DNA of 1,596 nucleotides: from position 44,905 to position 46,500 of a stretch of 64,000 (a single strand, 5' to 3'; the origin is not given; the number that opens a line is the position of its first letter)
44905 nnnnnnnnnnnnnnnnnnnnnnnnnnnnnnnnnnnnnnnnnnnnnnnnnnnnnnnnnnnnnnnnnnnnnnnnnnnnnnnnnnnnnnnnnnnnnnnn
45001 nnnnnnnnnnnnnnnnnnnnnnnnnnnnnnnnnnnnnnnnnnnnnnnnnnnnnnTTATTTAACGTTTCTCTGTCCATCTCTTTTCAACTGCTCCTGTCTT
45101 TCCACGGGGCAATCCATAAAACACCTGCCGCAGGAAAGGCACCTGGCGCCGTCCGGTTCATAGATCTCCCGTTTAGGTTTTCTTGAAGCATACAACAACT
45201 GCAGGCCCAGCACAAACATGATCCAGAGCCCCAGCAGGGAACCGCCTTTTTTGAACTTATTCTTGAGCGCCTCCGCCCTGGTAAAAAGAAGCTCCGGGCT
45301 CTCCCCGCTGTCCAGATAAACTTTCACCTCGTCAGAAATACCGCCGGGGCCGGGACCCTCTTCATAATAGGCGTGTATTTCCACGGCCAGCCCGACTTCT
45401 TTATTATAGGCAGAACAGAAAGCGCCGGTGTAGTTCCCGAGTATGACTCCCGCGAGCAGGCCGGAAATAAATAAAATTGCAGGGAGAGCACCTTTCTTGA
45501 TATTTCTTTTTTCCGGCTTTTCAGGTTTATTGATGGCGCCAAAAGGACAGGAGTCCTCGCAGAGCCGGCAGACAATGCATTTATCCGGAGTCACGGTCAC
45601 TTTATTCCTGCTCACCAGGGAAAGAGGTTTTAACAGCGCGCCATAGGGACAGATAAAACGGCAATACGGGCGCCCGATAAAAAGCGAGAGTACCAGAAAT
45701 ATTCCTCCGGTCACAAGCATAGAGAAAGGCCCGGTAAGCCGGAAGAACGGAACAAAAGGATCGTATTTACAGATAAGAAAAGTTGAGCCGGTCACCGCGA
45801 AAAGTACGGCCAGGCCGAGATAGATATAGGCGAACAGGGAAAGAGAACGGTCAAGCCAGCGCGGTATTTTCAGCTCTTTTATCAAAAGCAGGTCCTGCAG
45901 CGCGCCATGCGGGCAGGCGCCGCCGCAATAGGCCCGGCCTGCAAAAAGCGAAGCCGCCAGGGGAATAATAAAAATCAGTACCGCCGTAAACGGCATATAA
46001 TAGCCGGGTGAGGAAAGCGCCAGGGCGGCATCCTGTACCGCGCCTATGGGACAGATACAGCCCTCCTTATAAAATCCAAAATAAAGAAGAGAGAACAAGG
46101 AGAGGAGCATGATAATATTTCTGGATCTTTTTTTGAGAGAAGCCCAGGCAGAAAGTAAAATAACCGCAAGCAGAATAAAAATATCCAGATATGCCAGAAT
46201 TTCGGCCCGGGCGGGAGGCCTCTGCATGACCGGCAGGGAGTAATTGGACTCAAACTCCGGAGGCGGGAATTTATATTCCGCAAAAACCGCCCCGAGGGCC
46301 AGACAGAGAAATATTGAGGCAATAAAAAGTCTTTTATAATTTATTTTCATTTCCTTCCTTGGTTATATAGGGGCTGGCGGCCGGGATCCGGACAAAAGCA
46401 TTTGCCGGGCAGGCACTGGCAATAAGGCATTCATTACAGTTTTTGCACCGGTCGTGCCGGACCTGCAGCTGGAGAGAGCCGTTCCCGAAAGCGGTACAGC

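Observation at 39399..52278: Coupled beta-propeller / NapGH-like / NuoEF-GltD cluster: candidate trans-envelope redox system with no recognisable terminal enzyme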

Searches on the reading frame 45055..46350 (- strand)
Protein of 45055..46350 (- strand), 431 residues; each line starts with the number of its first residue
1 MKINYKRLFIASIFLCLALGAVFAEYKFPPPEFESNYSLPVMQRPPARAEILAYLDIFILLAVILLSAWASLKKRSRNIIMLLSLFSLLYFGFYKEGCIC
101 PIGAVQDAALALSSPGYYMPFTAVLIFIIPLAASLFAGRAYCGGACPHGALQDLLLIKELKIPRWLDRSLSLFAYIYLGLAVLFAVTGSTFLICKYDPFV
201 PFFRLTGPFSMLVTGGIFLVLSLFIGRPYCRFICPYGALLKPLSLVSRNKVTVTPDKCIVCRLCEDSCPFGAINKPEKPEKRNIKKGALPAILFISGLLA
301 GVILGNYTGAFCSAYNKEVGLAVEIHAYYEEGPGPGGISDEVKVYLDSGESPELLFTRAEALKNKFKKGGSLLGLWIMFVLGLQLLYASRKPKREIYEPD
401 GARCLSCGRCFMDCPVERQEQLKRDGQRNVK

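Call 4: search_protein_families(library=pfam, proteins=[window:45055-46350:-], max_evalue=0.01)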
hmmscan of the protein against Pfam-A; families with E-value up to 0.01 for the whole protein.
window:45055-46350:- (431 aa): 11 families
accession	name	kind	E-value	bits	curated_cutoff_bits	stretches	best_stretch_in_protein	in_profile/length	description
PF12801.12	Fer4_5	-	5.6e-18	65.1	22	2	120-155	2-37/48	4Fe-4S binding domain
PF12838.12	Fer4_7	-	1.8e-10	41.5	27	2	229-272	7-52/52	4Fe-4S dicluster domain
PF00037.32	Fer4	-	1.4e-08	34.6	21.1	1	252-273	2-23/24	4Fe-4S binding domain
PF12837.12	Fer4_6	-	1.2e-07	31.8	25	1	250-273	1-24/24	4Fe-4S binding domain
PF13484.11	Fer4_16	-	2e-07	32.1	30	1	257-284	1-29/66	4Fe-4S double cluster binding domain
PF13187.11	Fer4_9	-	3.8e-07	30.5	27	1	257-285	1-29/52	4Fe-4S dicluster domain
PF14697.11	Fer4_21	-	5.3e-07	30.1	35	1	230-273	14-57/59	4Fe-4S dicluster domain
PF13237.11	Fer4_10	-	8.4e-06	26.1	25.5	2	251-282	2-35/53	4Fe-4S dicluster domain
PF25160.1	LdpA_Fe-S-bd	-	0.00016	21.8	27.6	0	402-419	26-43/49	LdpA Fe-S cluster-binding domain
PF13183.11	Fer4_8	-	0.00083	20.3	27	0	256-283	3-31/68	4Fe-4S dicluster domain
PF12800.12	Fer4_4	-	0.0027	18.4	24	0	255-271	1-17/17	4Fe-4S binding domain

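Call 5: search_protein_families(library=ncbifam, proteins=[window:45055-46350:-], max_evalue=0.01)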
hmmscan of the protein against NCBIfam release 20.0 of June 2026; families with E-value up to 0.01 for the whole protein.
window:45055-46350:- (431 aa): 41 families (the best 25 are shown)
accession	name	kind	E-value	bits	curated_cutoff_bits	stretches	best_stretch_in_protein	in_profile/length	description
NF046105.1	TransRegNosR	equivalog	1.2e-12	47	1000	1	56-275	410-646/680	transcriptional regulator NosR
TIGR02163.1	napH_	subfamily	5.3e-10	39.3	213.05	1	127-273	67-218/255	NapH/MauN family ferredoxin-type protein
NF007013.0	PRK09477.1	equivalog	2.1e-09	36.9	234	1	127-272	90-240/286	quinol dehydrogenase ferredoxin subunit NapH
TIGR01971.1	NuoI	subfamily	6.9e-08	32.1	113.05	1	229-281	49-106/121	NADH-quinone oxidoreductase, chain I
TIGR04105.1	FeFe_hydrog_B1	subfamily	2.9e-07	29.6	450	1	230-285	121-171/462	monomeric [FeFe] hydrogenase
NF045490.1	FdxA_Protbact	equivalog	5.6e-07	29.8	135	1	248-280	30-62/104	ferredoxin FdxA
NF038196.1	ferrodoxin_EFR1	subfamily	1e-06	29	75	1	245-275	174-203/242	EFR1 family ferrodoxin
TIGR02951.1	DMSO_dmsB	equivalog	1.4e-06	28.5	214.1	1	227-276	69-115/161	DMSO/selenate family reductase complex B subunit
TIGR01944.1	rnfB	subfamily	3.7e-06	26.6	68.7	1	225-285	116-172/190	RnfABCDGE type electron transport complex subunit B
NF040864.1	HgcB_ferredoxin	equivalog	5.1e-06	26.2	99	1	228-274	20-62/93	mercury methylation ferredoxin HgcB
NF042909.1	FMH_DH_FwdF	exception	6.5e-06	25.5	375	1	230-275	107-157/336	tungsten-dependent formylmethanofuran dehydrogenase subunit FwdF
TIGR02066.1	dsrB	equivalog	9.3e-06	24.9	341.5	1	224-278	183-236/341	dissimilatory-type sulfite reductase subunit beta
NF009053.0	PRK12387.1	subfamily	1.9e-05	24.5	204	1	225-282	41-99/180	formate hydrogenlyase complex iron-sulfur subunit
NF041715.1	arsenate_red_ArrB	equivalog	2.2e-05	24.1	450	1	229-283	64-114/233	arsenate respiratory reductase iron-sulfur subunit ArrB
NF006221.0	PRK08348.1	subfamily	3.1e-05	23.7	124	1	224-275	46-94/136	NADH-plastoquinone oxidoreductase subunit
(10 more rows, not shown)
